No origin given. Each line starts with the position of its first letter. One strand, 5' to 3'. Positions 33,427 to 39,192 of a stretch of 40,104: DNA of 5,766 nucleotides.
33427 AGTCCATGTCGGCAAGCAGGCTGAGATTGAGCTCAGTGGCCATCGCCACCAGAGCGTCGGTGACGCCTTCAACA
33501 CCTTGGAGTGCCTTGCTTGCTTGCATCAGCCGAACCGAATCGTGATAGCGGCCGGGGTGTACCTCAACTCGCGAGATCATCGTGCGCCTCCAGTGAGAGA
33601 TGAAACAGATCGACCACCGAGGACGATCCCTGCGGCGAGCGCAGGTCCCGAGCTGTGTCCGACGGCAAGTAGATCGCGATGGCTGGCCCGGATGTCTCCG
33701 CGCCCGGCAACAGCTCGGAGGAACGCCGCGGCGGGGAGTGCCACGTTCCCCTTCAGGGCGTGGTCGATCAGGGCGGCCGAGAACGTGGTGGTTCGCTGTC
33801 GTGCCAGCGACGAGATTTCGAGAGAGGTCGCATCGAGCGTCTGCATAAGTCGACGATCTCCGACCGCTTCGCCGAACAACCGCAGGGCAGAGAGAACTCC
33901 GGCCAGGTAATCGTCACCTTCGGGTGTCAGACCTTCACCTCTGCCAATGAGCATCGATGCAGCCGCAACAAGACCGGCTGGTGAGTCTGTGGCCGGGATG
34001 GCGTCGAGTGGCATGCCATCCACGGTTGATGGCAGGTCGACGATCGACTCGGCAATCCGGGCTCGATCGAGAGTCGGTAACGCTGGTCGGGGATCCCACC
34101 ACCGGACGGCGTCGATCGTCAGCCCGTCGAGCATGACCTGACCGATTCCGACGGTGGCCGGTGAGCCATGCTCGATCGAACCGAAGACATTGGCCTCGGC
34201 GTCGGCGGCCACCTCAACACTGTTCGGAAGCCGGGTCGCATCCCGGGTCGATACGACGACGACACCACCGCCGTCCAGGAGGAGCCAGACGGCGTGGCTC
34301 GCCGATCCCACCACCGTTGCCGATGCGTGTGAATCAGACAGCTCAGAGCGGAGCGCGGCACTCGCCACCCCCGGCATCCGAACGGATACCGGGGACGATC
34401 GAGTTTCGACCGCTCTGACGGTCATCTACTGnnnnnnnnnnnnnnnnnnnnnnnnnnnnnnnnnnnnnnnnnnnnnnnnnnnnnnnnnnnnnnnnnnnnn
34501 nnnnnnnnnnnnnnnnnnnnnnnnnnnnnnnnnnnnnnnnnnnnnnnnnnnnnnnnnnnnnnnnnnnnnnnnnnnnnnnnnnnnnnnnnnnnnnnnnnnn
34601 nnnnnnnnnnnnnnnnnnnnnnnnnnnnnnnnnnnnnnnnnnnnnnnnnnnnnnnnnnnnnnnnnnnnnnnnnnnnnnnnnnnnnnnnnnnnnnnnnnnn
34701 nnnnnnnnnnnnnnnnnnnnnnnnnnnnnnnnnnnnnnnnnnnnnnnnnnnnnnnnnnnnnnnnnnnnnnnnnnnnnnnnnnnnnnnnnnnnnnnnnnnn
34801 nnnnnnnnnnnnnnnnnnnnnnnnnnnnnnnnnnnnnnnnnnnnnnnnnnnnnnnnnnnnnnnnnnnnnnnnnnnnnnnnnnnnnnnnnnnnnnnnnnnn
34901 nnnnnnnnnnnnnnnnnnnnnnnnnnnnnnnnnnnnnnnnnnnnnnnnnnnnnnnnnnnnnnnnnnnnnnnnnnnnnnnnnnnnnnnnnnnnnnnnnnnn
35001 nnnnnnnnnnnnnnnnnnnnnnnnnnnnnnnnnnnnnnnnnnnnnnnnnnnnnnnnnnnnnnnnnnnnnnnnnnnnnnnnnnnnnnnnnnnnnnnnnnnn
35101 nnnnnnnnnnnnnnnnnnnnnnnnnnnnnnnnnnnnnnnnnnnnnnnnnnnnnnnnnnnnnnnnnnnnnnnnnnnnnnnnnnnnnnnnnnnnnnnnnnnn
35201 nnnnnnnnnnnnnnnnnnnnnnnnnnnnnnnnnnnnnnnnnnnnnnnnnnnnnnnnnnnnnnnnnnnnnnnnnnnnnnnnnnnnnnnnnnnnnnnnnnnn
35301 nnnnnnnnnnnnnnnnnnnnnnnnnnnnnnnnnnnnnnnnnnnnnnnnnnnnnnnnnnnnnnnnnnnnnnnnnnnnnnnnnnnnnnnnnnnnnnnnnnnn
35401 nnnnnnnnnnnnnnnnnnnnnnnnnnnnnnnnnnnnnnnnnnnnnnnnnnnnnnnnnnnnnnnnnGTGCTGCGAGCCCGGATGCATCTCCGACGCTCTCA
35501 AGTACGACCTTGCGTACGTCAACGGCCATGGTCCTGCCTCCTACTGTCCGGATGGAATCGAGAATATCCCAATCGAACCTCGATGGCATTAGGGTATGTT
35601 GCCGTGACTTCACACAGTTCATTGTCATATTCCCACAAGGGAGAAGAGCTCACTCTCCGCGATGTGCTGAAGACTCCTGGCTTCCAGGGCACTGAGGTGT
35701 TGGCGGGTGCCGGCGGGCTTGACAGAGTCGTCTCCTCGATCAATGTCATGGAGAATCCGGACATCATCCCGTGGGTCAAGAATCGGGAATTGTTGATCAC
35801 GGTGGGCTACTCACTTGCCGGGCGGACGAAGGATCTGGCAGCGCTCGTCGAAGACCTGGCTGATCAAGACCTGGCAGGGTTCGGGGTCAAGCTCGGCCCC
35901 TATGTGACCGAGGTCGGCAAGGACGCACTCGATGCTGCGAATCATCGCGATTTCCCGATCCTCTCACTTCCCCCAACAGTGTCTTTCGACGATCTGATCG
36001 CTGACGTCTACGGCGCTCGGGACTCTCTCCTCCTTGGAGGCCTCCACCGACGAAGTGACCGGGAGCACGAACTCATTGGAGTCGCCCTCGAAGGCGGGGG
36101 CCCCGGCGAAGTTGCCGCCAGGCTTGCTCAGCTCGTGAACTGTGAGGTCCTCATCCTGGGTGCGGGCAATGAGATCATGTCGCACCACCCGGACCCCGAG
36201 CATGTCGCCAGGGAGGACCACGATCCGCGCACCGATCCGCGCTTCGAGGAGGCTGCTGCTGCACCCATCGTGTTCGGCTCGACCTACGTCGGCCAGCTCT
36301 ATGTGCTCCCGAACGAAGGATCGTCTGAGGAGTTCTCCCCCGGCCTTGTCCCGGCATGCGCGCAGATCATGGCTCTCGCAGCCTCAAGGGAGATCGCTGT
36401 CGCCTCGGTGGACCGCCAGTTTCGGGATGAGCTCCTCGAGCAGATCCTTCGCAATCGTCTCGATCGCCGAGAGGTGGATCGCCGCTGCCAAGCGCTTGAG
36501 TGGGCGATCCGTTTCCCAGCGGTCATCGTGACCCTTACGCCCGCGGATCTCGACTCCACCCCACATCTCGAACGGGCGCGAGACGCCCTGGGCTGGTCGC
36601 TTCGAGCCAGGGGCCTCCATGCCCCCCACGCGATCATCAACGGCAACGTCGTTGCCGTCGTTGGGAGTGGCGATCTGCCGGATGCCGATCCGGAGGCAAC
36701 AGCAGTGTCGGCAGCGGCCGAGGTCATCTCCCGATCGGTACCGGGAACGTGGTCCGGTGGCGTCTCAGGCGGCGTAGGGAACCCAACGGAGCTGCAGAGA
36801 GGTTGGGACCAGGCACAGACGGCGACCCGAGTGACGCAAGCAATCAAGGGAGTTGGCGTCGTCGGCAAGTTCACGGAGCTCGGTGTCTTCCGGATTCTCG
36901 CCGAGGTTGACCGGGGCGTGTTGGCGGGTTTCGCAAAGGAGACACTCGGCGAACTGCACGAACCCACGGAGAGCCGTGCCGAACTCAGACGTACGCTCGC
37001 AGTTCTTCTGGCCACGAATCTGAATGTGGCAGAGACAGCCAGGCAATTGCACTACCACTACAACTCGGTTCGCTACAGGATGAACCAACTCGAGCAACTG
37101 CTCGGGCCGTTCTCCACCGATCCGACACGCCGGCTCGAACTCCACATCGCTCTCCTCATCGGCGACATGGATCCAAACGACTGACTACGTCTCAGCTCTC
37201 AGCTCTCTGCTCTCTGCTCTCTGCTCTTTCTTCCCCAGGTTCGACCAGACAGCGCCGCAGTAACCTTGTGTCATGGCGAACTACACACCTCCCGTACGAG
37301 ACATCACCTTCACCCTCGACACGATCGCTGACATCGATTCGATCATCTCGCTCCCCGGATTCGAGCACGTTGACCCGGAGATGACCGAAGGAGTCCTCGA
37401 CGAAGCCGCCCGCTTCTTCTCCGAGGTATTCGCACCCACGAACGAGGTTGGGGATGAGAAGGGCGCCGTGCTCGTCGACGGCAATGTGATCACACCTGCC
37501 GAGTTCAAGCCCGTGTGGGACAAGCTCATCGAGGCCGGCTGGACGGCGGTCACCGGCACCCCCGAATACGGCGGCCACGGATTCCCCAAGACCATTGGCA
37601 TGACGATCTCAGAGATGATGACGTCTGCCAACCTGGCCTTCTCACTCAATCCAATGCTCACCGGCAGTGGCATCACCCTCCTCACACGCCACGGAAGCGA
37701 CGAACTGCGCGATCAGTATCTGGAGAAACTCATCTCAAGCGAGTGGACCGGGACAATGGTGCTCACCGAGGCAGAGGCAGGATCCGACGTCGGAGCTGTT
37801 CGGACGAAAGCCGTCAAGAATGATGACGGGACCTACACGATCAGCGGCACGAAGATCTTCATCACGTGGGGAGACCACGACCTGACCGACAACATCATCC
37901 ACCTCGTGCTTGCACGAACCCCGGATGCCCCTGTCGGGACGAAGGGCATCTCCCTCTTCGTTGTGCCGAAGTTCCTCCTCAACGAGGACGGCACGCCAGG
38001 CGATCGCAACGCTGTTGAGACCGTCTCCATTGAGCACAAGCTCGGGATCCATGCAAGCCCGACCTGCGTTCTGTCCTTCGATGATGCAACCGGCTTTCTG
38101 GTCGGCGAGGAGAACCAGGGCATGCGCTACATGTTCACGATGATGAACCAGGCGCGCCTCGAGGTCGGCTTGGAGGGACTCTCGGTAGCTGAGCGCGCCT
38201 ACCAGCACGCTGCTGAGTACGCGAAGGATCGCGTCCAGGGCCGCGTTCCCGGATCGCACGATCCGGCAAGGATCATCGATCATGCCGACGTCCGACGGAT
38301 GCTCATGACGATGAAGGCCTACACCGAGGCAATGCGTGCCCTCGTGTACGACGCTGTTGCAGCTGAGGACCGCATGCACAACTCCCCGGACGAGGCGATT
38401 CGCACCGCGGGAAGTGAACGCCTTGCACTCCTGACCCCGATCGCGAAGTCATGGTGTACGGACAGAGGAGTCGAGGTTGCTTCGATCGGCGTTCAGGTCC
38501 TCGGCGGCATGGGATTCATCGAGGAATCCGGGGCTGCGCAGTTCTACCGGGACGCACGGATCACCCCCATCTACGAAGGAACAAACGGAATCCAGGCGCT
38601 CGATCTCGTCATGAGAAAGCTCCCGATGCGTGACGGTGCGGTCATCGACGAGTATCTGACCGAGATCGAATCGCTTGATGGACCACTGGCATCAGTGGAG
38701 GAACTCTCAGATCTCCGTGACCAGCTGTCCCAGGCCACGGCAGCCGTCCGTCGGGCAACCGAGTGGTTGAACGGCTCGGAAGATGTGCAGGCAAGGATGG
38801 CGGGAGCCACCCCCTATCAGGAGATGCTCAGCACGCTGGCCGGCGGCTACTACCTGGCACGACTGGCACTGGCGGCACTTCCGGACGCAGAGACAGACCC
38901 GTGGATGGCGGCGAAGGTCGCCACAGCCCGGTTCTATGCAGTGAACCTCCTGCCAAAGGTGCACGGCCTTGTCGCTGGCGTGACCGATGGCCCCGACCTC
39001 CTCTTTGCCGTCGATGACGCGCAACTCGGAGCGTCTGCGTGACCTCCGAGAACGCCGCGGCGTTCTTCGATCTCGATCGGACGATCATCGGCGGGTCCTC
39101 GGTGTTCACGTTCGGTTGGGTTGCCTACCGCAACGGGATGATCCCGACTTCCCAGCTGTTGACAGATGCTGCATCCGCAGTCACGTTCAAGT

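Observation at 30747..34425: FdrA/DUF1116/DUF2877 (AllFGH-type) triad placed directly after a barbiturase: candidate phosphorolytic ureidomalonate-cleaving carbamoyltransferase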

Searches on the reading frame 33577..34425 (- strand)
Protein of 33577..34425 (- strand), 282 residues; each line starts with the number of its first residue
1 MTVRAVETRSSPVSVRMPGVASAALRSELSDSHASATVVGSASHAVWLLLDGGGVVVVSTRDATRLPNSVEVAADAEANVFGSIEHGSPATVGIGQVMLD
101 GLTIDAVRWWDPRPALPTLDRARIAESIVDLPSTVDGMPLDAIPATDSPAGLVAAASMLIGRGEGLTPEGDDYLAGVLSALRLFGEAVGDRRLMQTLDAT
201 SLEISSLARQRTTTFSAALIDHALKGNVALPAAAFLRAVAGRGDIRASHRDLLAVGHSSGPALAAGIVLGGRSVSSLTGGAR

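Call 4: search_protein_families(library=pfam, proteins=[window:33577-34425:-])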
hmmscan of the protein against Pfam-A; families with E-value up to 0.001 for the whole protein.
window:33577-34425:- (282 aa): 1 family
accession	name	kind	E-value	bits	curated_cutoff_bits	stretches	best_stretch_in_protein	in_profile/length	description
PF11392.14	AllH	-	6.9e-22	78.6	25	1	159-270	1-108/109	Oxamate carbamoyltransferase subunit AllH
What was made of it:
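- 33577..34425 (-): AllH-like subunit (DUF2877), 282 aa. Starts 6 nt after the barbiturase stop. PF11392, E 6.9e-22 (call 4).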

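Call 6: search_protein_families(library=ncbifam, proteins=[window:33577-34425:-])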
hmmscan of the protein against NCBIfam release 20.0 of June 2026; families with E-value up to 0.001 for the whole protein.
window:33577-34425:- (282 aa): 0 families

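Call 14: search_solved_structures(query=window:33577-34425:-, max_evalue=1)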
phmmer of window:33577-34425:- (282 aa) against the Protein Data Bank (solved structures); distinct sequences matched with E-value up to 1: 0.

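Call 108: search_solved_structures(query=A4, max_evalue=10, show_alignments=2)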
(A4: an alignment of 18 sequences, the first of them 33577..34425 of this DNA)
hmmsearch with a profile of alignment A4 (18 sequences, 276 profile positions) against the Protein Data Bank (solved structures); distinct sequences matched with E-value up to 10: 1.
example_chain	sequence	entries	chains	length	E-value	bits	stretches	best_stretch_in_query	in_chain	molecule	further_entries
3ww8_A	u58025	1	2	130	0.97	11.9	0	35-78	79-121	Pizza3 protein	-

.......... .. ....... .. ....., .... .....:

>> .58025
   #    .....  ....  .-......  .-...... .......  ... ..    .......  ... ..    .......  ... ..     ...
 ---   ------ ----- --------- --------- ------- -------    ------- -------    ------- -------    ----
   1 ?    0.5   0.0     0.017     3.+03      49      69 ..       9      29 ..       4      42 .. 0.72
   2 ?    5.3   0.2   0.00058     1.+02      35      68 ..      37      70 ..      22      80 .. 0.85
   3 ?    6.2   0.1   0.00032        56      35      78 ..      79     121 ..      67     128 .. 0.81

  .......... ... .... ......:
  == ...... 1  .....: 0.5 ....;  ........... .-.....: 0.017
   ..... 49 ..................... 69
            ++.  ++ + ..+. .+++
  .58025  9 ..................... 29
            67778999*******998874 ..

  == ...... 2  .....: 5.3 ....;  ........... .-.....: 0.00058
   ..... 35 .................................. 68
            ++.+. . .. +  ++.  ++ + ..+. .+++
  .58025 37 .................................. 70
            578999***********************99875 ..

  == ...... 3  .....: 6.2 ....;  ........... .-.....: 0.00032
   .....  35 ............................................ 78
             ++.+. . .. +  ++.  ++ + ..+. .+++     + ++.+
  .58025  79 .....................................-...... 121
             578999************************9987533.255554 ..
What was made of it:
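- Tried and rejected: A profile of 18 AllH sequences found no PDB relative (call 108).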

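Call 113: predict_structure(protein=window:33577-34425:-)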
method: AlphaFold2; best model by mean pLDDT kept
length: 282 residues; sequences in the alignment: 1
mean_pLDDT: 37.9   pTM: 0.34
mean pLDDT of the five models: 37.9, 37.0, 36.2, 35.3, 34.4
residues with pLDDT >= 90: 0; 70-90: 1; 50-70: 57; < 50: 224
segments of 3 or more residues with pLDDT < 50: 1-132, 143-149, 202-282
pLDDT, mean of each block of 10 residues (from residue 1): 21 25 26 30 34 37 35 25 26 31 32 32 40 52 49 58 61 66 56 55 41 41 35 34 33 33 29 26 28
secondary structure, 60 per line:
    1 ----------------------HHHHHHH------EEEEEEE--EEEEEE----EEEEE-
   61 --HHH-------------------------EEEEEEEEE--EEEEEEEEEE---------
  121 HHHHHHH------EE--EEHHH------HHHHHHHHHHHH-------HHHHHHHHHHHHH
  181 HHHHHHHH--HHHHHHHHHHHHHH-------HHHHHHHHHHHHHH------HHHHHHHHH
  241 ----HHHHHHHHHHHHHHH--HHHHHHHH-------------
elements in order: H23-29 E36-42 E45-50 E55-59 E91-99 E102-111 H121-127 H149-160 H168-188 H191-204 H212-225 H232-240 H245-259 H262-269
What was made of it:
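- Tried and rejected: AllH fold: single-sequence AlphaFold gave pLDDT 38 and is unusable (call 113).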

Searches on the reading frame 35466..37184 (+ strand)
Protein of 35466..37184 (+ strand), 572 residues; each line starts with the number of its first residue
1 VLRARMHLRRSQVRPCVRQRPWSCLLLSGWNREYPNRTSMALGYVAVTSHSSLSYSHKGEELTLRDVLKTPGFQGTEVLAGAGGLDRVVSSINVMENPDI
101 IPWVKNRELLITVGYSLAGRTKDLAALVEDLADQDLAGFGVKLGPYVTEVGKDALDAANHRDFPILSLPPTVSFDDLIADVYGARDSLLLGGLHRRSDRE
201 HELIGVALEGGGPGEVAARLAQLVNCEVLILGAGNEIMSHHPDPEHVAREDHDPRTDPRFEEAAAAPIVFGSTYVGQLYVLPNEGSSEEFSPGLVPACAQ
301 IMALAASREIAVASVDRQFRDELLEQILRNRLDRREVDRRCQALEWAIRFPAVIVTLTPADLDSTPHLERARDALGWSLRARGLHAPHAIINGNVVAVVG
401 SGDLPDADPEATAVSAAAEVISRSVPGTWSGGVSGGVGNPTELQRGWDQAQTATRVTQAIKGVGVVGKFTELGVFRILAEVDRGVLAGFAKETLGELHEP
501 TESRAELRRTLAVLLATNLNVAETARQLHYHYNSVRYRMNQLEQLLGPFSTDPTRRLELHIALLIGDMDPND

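Call 4: search_protein_families(library=pfam, proteins=[window:35466-37184:+])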
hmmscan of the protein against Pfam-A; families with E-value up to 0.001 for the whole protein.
window:35466-37184:+ (572 aa): 3 families
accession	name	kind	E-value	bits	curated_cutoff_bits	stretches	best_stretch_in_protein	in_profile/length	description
PF07905.16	PucR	-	2.4e-30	105.7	33.5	1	66-182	1-115/118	Purine catabolism regulatory protein-like family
PF13556.12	HTH_30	-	7.2e-18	64.6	27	1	507-565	1-59/59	PucR C-terminal helix-turn-helix domain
PF17853.6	GGDEF_2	-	1.5e-10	41.7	24.5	1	333-456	5-116/116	GGDEF-like domain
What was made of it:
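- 35466..37184 (+): PucR-family regulator, divergent from the barbiturase operon (start uncertain). PF07905, PF17853 and PF13556 (call 4).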

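Call 6: search_protein_families(library=ncbifam, proteins=[window:35466-37184:+])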
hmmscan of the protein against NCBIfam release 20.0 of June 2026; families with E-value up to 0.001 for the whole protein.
window:35466-37184:+ (572 aa): 4 families
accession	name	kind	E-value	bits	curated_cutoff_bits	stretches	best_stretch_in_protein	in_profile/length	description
NF045769.1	TransActPmfR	equivalog_domain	3.8e-16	58.7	800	1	62-168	6-111/470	transcciptional activator PmfR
NF050824.1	TransRegRv1453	equivalog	9.4e-07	28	600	1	367-547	216-382/404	Rv1453 family transcriptional regulator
NF008550.0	PRK11477.1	equivalog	0.0001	21.3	612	1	503-565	319-381/385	CdaR family transcriptional regulator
NF058503.1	SprTransRegAdeR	equivalog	0.00041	19.5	700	1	464-545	295-378/403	sporulation transcriptional activator AdeR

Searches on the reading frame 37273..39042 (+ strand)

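Call 4: search_protein_families(library=pfam, proteins=[window:37273-39042:+])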
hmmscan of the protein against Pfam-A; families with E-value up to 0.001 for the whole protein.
window:37273-39042:+ (589 aa): 6 families
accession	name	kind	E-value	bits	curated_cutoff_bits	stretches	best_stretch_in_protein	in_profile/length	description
PF00441.29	Acyl-CoA_dh_1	-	1.9e-29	103.2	22.4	1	281-448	1-148/150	Acyl-CoA dehydrogenase, C-terminal domain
PF12806.12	Acyl-CoA_dh_C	-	7.3e-22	78.2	30.3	1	476-580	12-123/124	Acetyl-CoA dehydrogenase C-terminal like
PF02770.24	Acyl-CoA_dh_M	-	1.9e-15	57.2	33.3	1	162-271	2-96/97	Acyl-CoA dehydrogenase, middle domain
PF02771.21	Acyl-CoA_dh_N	-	2.5e-11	44.4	22.9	1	41-157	7-113/113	Acyl-CoA dehydrogenase, N-terminal domain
PF22924.1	ACOX_C_alpha1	-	1.1e-10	42.1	27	1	290-440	3-159/169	Acyl-CoA oxidase, C-alpha1 domain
PF08028.16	Acyl-CoA_dh_2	-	3.9e-06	27.6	22.7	1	303-438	8-133/134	Acyl-CoA dehydrogenase, C-terminal domain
